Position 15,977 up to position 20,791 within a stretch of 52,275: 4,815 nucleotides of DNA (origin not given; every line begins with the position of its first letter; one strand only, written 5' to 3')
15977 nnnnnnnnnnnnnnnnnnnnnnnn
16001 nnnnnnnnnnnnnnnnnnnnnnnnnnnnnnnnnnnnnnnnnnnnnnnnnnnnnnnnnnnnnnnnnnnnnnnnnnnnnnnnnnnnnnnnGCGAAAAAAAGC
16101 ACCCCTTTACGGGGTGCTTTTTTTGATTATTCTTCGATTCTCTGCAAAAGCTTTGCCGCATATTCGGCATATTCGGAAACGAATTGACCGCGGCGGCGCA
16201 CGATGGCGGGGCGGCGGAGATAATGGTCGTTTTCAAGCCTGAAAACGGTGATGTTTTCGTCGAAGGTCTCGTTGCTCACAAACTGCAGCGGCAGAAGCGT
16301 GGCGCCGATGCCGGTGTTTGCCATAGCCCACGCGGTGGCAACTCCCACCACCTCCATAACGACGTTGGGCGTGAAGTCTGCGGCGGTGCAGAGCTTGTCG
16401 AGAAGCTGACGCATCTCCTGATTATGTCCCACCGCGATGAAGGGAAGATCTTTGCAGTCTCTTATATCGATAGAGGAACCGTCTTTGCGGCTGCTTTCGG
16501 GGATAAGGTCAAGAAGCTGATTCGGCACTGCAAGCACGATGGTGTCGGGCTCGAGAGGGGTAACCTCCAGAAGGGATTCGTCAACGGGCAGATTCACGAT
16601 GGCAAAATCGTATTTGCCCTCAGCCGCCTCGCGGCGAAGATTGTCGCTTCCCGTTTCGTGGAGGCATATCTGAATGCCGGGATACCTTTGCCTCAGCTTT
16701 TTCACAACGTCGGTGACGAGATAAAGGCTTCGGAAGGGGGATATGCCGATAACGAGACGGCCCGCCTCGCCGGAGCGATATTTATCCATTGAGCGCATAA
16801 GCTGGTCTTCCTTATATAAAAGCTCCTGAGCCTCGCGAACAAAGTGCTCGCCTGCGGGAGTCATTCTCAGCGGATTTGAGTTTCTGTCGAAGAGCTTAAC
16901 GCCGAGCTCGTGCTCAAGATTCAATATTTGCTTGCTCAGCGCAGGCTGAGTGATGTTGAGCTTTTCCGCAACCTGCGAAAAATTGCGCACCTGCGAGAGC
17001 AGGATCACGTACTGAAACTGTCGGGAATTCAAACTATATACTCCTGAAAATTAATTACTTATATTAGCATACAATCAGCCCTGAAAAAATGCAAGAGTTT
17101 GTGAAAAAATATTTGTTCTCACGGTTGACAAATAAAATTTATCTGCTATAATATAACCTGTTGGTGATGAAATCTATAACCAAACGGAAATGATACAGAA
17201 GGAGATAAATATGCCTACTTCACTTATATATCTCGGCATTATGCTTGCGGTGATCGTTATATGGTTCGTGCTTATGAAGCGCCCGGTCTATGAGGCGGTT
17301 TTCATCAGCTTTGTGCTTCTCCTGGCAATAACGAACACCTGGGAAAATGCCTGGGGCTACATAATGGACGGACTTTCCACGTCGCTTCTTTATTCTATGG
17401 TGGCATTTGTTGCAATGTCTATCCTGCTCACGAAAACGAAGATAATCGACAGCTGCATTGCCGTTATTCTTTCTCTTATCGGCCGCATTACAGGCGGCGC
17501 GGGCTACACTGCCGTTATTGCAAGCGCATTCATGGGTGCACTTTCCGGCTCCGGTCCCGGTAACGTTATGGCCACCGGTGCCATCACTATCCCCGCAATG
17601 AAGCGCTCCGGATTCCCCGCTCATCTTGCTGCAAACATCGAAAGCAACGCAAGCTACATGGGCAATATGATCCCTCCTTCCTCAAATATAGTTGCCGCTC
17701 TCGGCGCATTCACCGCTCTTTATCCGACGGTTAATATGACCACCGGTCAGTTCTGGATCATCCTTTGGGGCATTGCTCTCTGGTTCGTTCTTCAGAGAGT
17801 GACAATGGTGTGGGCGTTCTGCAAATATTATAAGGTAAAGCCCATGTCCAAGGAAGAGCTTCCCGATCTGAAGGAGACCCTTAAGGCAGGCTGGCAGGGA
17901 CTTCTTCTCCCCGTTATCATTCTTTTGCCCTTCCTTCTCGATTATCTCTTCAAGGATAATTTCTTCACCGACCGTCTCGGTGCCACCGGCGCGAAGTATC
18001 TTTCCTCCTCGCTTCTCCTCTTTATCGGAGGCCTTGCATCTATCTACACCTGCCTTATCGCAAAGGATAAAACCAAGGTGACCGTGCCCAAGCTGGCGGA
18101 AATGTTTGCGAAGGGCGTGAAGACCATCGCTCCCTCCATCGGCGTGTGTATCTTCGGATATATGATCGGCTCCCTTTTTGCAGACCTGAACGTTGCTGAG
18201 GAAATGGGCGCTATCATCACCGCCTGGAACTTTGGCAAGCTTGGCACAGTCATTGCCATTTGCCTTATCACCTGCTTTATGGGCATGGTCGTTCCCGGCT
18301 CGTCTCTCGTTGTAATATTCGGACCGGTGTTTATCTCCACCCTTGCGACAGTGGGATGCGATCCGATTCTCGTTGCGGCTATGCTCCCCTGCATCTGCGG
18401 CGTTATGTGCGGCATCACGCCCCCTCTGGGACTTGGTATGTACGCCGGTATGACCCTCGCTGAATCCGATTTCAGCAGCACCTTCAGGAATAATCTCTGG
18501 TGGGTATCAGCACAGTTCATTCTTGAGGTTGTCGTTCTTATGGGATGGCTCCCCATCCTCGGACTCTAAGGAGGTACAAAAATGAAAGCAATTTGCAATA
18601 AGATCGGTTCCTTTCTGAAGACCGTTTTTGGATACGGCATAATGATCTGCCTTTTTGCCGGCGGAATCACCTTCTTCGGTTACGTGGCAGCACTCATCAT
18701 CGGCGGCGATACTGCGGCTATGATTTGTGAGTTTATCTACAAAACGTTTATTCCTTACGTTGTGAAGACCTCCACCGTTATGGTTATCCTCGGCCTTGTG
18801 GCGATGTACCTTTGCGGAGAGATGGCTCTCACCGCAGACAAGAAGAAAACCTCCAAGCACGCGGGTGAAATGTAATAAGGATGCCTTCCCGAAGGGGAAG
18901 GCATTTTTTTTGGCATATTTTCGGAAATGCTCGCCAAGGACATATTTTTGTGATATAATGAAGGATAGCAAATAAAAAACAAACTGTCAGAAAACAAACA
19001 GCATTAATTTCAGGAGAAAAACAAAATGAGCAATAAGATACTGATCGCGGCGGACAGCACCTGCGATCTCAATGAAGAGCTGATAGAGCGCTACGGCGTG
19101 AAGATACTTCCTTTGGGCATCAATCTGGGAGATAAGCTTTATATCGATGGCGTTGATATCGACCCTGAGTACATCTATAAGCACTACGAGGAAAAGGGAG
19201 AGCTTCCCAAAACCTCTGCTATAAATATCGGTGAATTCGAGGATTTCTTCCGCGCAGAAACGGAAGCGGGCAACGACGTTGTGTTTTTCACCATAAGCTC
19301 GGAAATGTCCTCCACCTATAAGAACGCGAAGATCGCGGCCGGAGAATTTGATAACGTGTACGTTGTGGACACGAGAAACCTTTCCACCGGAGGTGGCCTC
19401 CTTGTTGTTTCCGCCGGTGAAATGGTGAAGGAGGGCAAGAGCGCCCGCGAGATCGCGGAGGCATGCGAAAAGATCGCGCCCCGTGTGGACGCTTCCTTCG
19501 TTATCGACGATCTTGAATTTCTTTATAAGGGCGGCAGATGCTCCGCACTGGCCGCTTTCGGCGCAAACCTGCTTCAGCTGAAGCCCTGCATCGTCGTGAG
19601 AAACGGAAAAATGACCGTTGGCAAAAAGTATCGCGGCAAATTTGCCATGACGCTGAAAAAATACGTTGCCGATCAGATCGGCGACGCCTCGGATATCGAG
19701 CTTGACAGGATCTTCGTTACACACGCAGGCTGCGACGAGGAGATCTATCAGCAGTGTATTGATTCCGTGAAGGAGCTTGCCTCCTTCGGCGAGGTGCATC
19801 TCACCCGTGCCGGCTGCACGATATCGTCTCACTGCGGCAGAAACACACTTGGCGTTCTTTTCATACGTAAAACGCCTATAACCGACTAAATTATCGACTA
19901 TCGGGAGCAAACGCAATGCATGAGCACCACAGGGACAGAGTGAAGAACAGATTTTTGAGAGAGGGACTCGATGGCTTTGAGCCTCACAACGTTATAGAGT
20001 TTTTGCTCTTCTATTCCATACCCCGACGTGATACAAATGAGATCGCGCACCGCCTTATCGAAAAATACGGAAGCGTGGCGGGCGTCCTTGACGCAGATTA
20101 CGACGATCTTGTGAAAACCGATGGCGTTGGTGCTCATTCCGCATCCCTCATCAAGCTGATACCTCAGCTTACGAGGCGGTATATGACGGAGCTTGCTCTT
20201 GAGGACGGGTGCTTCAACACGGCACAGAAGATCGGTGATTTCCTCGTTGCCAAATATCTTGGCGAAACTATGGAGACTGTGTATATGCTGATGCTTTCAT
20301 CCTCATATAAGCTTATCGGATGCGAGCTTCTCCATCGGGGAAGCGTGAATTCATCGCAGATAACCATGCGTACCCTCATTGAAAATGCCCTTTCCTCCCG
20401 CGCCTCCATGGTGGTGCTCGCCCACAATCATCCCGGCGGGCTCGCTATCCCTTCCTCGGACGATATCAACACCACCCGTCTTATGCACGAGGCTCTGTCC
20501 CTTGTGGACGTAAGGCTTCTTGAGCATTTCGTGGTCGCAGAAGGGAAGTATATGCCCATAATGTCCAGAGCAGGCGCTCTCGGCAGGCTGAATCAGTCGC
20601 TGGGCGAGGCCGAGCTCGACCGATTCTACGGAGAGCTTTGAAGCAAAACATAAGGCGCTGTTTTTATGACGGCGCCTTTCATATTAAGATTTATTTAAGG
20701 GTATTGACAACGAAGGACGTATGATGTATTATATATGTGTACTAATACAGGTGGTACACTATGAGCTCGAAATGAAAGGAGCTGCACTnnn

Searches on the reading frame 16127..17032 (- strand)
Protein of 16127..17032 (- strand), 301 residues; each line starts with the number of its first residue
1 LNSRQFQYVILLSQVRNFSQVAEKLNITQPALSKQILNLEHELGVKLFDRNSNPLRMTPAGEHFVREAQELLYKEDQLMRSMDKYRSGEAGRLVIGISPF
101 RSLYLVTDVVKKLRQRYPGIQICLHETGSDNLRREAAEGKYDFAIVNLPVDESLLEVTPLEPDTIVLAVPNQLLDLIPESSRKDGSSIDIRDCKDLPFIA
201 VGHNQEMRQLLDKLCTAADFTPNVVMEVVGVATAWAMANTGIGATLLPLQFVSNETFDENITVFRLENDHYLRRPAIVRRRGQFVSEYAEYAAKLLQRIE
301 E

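Call 4: search_protein_families(library=pfam, proteins=[window:16127-17032:-], max_evalue=0.01)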
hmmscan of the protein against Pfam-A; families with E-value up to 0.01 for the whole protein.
window:16127-17032:- (301 aa): 2 families
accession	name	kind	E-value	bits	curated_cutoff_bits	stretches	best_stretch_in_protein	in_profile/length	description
PF03466.25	LysR_substrate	-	1.2e-34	119.9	28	1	87-291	2-199/209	LysR substrate binding domain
PF00126.33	HTH_1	-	1.2e-18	67.2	26.6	1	4-62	2-60/60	Bacterial regulatory helix-turn-helix protein, lysR family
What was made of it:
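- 16127..17032 (-): LysR-type regulator, divergent from the permease gene. PF00126 and PF03466 (call 4).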

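Call 5: search_protein_families(library=ncbifam, proteins=[window:16127-17032:-], max_evalue=0.01)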
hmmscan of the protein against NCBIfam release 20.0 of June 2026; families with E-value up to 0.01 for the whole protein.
window:16127-17032:- (301 aa): 54 families (the best 25 are shown)
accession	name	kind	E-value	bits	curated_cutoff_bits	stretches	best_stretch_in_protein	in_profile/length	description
NF045775.1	acetoin_reg_AlsR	exception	3.8e-42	144.8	430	1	1-264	1-257/290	acetoin biosynthesis transcriptional regulator AlsR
NF040786.1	LysR_Sec_metab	equivalog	1.3e-41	142.6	250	1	1-295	1-293/298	selenium metabolism-associated LysR family transcriptional regulator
NF047520.1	trans_act_CidR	equivalog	1.5e-41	142.5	415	1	1-289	1-281/292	cidABC operon transcriptional activator CidR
NF008416.0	PRK11242.1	equivalog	2.7e-40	138.6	277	1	1-290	1-281/300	transcriptional regulator CynR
NF053705.1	TransRegGltCGpos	equivalog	6.2e-36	124.1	350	1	1-278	1-271/300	glutamate biosynthesis transcriptional regulator GltC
NF008361.0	PRK11151.1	equivalog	7.4e-31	107.5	329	1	1-295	1-289/305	DNA-binding transcriptional regulator OxyR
NF007439.0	PRK09986.1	equivalog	8.5e-29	100.8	290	1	5-248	11-250/296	LysR family transcriptional regulator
TIGR03339.1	phn_lysR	subfamily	4.4e-28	98.3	341.1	1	17-256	13-242/279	aminoethylphosphonate catabolism associated LysR family transcriptional regulator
NF052633.1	LysR_TF_PsrA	exception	5.1e-26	91.3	540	1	14-294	18-290/297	L-proline-binding transcription factor PsrA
NF009326.0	PRK12681.1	equivalog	6e-26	91.7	436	1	1-288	1-283/324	HTH-type transcriptional regulator CysB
NF008722.0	PRK11716.1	equivalog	1.1e-25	90.3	246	1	1-265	1-259/293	HTH-type transcriptional activator IlvY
NF007385.0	PRK09906.1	equivalog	2.4e-25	89.3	356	1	1-256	1-249/296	DNA-binding transcriptional regulator HcaR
NF050018.1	StrsTransRegOxyRFcella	equivalog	2.6e-25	89.5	500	1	1-295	1-284/289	oxidative stress transcriptional regulator OxyR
NF058504.1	TransRegCcpCBac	equivalog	3.5e-24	85.7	400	1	1-274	1-261/287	transcriptional regulator CcpC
NF009327.0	PRK12684.1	subfamily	3.1e-23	82.5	402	1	1-263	1-258/313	CysB family HTH-type transcriptional regulator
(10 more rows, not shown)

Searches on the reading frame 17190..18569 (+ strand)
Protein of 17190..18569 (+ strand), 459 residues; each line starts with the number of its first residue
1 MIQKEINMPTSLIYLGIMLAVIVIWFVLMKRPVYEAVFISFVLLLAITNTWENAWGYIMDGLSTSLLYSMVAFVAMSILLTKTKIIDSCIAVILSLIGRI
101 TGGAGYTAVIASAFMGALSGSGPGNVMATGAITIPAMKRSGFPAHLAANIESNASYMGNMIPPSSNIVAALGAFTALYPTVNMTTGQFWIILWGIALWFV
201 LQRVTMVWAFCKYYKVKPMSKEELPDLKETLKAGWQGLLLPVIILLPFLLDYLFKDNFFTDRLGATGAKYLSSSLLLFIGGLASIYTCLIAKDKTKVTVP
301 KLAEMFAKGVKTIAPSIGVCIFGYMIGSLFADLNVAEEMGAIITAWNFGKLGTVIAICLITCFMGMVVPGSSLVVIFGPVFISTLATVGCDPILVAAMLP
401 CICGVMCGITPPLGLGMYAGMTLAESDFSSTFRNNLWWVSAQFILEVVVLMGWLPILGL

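Call 12: search_protein_families(library=pfam, proteins=[window:17190-18569:+], max_evalue=0.001)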
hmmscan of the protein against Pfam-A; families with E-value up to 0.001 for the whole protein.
window:17190-18569:+ (459 aa): 1 family
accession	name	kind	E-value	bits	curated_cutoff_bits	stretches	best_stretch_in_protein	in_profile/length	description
PF06808.19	DctM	-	8.3e-54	183.4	23.8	1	21-454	2-410/413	Tripartite ATP-independent periplasmic transporter, DctM component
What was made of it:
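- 17190..18569 (+): DctM-family permease (459 aa), candidate importer of the acid or its precursor. PF06808 at 8.3e-54 (call 12).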

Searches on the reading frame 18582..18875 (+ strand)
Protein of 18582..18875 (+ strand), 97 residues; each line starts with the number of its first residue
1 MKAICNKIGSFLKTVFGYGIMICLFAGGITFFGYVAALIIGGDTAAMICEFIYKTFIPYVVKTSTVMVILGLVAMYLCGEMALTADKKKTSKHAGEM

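Call 12: search_protein_families(library=pfam, proteins=[window:18582-18875:+], max_evalue=0.001)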
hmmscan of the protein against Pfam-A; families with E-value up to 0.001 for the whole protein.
window:18582-18875:+ (97 aa): 0 families

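Call 41: search_protein_families(library=pfam, proteins=[window:18582-18875:+], max_evalue=5)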
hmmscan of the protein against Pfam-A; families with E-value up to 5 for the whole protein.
window:18582-18875:+ (97 aa): 0 families
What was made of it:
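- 18582..18875 (+): 97-aa membrane protein that always follows the permease. No family hit (calls 12, 41).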

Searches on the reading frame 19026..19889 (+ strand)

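Call 12: search_protein_families(library=pfam, proteins=[window:19026-19889:+], max_evalue=0.001)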
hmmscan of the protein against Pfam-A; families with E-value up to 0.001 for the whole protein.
window:19026-19889:+ (287 aa): 2 families
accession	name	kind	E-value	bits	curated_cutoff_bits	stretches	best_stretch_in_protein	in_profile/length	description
PF02645.21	DegV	-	8.2e-73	245.6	27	1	4-281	1-279/280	Uncharacterised protein, DegV family COG1307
PF13684.11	FakA-like_C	-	1.7e-05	24.7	23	1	74-150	37-112/216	Fatty acid kinase subunit A-like, C-terminal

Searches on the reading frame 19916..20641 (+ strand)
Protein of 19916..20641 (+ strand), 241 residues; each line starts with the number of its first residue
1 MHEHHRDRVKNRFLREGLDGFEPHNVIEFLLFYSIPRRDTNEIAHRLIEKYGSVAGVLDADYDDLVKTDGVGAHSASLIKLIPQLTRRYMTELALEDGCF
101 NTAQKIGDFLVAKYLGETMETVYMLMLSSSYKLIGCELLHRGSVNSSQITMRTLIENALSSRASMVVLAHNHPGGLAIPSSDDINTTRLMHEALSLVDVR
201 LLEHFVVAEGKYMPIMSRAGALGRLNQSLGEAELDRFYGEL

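Call 12: search_protein_families(library=pfam, proteins=[window:19916-20641:+], max_evalue=0.001)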
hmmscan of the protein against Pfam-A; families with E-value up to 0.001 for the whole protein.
window:19916-20641:+ (241 aa): 1 family
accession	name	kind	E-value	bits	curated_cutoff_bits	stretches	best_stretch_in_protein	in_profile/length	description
PF04002.20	RadC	-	2.8e-29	101.9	22.1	1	101-213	2-114/121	RadC-like JAB domain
